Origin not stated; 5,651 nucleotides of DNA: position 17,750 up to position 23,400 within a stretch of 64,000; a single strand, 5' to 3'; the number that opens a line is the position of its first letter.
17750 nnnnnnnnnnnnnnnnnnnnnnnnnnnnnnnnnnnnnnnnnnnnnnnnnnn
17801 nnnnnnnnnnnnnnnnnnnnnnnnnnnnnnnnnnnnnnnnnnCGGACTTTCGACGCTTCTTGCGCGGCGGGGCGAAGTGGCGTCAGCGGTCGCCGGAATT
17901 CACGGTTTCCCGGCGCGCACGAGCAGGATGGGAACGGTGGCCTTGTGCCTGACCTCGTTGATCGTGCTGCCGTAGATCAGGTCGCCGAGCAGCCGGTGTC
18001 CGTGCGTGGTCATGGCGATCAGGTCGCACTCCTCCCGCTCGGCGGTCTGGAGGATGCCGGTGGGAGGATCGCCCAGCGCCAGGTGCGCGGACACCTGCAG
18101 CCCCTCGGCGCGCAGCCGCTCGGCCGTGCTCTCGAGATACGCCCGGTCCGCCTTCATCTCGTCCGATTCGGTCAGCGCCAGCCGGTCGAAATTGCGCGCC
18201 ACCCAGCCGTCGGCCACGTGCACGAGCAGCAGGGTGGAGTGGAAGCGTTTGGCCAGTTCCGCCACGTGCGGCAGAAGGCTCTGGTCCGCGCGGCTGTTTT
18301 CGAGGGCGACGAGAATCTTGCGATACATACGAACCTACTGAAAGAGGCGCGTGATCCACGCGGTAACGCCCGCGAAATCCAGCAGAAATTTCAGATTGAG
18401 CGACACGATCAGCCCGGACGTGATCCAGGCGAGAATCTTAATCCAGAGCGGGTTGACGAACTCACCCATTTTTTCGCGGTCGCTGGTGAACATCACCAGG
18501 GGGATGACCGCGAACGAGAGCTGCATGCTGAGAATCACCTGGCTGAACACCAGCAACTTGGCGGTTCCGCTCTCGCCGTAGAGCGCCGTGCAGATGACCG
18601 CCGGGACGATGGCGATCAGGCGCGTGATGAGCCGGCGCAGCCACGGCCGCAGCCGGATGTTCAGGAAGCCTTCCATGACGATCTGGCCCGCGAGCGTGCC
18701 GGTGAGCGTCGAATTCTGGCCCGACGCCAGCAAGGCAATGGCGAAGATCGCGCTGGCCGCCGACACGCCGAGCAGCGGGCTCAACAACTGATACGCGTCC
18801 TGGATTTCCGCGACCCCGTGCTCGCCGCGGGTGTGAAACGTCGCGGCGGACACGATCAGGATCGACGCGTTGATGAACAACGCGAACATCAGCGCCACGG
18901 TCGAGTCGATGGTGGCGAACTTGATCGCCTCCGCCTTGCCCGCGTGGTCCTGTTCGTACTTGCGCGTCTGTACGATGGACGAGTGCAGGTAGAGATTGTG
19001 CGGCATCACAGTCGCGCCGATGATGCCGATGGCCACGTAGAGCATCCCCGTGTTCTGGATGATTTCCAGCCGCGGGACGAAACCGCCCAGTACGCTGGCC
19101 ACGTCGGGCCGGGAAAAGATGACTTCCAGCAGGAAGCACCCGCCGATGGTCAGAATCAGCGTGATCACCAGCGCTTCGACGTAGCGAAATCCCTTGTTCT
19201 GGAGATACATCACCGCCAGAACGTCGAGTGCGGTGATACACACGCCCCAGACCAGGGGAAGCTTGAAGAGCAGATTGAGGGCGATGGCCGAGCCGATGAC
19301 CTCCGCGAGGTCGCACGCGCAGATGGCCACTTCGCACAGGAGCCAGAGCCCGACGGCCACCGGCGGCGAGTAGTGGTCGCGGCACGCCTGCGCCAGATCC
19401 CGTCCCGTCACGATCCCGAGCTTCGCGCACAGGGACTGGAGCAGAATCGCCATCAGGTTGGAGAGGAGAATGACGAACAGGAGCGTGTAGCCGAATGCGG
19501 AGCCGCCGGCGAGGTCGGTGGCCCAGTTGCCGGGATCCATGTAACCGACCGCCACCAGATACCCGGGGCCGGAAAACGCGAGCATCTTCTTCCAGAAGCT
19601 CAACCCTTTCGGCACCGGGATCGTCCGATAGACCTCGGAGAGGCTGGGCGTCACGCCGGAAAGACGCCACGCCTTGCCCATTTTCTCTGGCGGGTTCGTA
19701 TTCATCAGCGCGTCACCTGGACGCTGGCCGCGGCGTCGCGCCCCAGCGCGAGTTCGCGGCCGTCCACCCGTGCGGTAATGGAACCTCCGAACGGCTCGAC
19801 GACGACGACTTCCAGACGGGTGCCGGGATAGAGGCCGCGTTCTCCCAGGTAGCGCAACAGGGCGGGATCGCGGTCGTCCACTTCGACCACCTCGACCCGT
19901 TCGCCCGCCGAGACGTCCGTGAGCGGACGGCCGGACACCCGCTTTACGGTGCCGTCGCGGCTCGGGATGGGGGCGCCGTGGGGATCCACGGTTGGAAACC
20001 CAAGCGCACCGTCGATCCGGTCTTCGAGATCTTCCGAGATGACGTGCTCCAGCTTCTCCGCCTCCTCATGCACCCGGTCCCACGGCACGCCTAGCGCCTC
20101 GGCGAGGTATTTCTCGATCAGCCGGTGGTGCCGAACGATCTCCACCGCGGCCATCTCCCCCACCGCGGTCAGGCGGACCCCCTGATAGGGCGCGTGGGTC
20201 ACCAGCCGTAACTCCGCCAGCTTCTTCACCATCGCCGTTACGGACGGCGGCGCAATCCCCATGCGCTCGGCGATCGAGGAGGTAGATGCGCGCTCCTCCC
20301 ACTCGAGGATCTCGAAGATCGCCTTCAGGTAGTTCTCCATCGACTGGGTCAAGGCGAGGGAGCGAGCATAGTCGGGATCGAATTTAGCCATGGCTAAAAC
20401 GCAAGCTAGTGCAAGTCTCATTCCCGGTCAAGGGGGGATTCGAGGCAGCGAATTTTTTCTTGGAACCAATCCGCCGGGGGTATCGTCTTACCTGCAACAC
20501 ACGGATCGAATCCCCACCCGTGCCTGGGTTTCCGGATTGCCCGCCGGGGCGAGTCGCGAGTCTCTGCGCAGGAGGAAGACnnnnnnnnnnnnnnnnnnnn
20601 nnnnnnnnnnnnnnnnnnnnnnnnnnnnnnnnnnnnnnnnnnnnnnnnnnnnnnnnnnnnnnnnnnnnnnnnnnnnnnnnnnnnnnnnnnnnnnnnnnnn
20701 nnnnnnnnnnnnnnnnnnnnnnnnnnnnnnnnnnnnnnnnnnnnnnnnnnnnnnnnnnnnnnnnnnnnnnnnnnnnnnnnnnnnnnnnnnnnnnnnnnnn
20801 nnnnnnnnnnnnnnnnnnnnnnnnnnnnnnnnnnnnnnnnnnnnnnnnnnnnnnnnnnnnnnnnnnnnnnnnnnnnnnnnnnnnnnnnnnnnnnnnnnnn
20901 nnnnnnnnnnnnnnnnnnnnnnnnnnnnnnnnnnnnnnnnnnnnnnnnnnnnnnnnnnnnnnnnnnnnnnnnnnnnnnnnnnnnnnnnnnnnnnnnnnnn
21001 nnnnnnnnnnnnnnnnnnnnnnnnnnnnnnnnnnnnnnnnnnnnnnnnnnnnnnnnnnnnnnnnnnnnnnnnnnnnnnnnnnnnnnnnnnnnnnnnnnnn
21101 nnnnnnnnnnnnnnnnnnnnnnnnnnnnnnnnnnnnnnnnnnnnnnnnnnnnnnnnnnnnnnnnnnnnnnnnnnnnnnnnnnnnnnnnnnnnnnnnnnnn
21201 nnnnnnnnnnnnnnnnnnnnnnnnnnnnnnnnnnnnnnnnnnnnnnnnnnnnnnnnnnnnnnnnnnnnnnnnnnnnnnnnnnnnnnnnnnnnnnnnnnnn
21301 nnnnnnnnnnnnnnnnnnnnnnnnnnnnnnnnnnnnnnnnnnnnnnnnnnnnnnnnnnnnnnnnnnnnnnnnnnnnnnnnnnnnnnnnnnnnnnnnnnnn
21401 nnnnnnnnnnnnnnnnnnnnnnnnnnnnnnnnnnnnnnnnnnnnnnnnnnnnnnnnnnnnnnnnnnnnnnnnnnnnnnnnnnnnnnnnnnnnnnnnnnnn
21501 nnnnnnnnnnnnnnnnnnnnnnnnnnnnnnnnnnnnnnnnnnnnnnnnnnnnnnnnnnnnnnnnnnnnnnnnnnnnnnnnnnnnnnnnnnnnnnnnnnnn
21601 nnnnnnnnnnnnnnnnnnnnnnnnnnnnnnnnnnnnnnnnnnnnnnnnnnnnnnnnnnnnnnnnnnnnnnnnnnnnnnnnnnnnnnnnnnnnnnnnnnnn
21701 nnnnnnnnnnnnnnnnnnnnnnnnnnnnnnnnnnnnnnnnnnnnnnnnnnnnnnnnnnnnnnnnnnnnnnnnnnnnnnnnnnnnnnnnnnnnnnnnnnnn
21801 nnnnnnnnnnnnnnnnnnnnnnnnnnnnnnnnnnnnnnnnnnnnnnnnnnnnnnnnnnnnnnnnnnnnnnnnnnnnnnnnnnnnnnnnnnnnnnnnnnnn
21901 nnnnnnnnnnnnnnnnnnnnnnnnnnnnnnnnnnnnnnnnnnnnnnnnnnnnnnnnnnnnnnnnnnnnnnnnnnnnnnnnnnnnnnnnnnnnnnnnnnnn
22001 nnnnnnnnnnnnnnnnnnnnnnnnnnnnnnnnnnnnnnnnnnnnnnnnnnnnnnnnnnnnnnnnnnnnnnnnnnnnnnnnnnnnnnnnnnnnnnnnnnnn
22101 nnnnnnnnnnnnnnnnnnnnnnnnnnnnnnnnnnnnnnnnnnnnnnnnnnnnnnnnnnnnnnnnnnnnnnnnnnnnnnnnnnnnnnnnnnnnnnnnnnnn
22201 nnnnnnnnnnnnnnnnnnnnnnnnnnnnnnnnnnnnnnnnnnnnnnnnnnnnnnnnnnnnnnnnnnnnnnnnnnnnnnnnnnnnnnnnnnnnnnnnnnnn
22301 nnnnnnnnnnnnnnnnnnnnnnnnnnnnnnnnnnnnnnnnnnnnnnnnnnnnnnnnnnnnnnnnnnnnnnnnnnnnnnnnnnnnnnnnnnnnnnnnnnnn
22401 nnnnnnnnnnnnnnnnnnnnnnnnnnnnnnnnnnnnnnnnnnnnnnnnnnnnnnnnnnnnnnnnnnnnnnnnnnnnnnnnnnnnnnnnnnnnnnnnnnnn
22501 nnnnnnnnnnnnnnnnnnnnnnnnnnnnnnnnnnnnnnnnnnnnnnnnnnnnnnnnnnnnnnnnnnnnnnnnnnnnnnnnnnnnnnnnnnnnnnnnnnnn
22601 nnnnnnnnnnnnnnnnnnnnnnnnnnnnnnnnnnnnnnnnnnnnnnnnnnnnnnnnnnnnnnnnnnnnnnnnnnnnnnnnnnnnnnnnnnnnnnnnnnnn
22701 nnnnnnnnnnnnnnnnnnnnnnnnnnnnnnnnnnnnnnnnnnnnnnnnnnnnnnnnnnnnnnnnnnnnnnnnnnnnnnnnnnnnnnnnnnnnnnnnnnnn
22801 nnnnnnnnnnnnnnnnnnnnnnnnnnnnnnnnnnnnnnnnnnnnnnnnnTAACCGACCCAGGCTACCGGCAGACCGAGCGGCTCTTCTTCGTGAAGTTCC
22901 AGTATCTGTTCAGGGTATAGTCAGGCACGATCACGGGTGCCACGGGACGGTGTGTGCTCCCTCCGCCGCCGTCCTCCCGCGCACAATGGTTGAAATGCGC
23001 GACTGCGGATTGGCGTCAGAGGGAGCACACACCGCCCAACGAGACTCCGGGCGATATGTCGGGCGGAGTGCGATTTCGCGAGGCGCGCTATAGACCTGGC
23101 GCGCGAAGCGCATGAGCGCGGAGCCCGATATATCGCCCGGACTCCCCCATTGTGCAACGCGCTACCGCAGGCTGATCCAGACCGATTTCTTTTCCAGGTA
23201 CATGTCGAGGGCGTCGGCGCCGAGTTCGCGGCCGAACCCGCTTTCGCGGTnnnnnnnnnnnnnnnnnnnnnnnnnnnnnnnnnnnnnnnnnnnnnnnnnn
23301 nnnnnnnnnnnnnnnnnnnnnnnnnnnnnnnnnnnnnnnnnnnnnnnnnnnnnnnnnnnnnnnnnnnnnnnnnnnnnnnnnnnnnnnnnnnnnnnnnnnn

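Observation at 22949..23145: Compound locus holding one copy each of two families of palindromic intergenic repeat elements (REP/MITE-like)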

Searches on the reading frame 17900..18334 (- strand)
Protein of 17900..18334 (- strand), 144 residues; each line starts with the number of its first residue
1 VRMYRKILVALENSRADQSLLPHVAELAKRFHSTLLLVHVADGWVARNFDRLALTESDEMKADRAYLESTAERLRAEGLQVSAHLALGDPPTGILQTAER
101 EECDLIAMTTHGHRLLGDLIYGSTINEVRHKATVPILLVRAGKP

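Call 83: search_protein_families(library=pfam, proteins=[window:17900-18334:-], max_evalue=0.00001)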
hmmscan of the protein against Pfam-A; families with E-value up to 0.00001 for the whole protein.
window:17900-18334:- (144 aa): 1 family
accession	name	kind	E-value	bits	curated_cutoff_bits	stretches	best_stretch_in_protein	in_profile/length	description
PF00582.32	Usp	-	3e-30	106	24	1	3-140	1-141/141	Universal stress protein family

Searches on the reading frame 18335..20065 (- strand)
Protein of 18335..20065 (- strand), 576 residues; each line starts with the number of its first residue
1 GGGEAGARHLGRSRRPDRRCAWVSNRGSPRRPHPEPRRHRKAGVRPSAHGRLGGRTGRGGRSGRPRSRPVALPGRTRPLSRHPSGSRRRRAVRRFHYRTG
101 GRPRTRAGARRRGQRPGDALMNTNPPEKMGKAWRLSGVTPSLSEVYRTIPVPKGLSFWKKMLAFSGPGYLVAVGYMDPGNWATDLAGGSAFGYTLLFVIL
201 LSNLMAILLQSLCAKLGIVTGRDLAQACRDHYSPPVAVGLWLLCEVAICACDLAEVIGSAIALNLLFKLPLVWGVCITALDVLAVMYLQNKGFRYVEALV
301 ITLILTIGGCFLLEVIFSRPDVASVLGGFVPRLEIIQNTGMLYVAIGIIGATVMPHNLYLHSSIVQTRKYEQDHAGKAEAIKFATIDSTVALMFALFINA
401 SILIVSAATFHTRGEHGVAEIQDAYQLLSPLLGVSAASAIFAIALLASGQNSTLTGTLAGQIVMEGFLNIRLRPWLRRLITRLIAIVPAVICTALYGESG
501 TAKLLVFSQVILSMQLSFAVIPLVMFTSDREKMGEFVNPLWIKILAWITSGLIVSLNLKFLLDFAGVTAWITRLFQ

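Call 83: search_protein_families(library=pfam, proteins=[window:18335-20065:-], max_evalue=0.00001)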
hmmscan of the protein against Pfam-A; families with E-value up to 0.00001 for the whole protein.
window:18335-20065:- (576 aa): 1 family
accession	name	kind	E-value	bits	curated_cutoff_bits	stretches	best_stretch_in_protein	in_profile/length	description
PF01566.24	Nramp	-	4.8e-140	467.1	29.8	1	181-538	1-355/357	Natural resistance-associated macrophage protein-like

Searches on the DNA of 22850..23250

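Call 10: search_rna_families(source=window, start=22850, end=23250, threshold=evalue, max_evalue=10)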
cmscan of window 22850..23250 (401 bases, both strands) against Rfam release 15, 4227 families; matches with E-value up to 10: 10.
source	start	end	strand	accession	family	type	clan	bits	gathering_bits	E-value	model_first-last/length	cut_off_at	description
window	22936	23046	-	RF04062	MIR949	Gene; miRNA;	-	31.8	100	0.0003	1-106/106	no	MIR949 microRNA precursor family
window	22935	23049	+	RF03613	MIR6234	Gene; miRNA;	-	24.6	90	0.0023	1-146/146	no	MIR6234 microRNA precursor family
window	23043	23144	+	RF04104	MIR918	Gene; miRNA;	-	17.8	268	0.64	1-265/265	no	MIR918 microRNA precursor family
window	23027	23162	-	RF04159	MIR1437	Gene; miRNA;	-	17.7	168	1.4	1-192/192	no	MIR1437 microRNA precursor family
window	23028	23161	-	RF04104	MIR918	Gene; miRNA;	-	17.4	268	0.78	1-265/265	no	MIR918 microRNA precursor family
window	23026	23125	+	RF04212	mir-8904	Gene; miRNA;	-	16.2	96.9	3.7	1-102/102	no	mir-8904 microRNA precursor family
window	22887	23067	+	RF02258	adapt33_4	Gene; lncRNA;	-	16.1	80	8.8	1-179/179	no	Adaptive response 33 conserved region 4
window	22865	22900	+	RF01677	P35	Gene; sRNA;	-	15.7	70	8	1-62/62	no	Pseudomonas sRNA P35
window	22930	23034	+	RF03538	Flavi_TBFV_CRE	Cis-reg;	-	15.4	60.5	9.2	1-106/106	no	Tick-borne Flavivirus 3' UTR cis-acting replication element (CRE)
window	23031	23079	-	RF01116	Yfr1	Gene; sRNA;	-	14.4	38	2.5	1-59/59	no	Cyanobacterial functional RNA 1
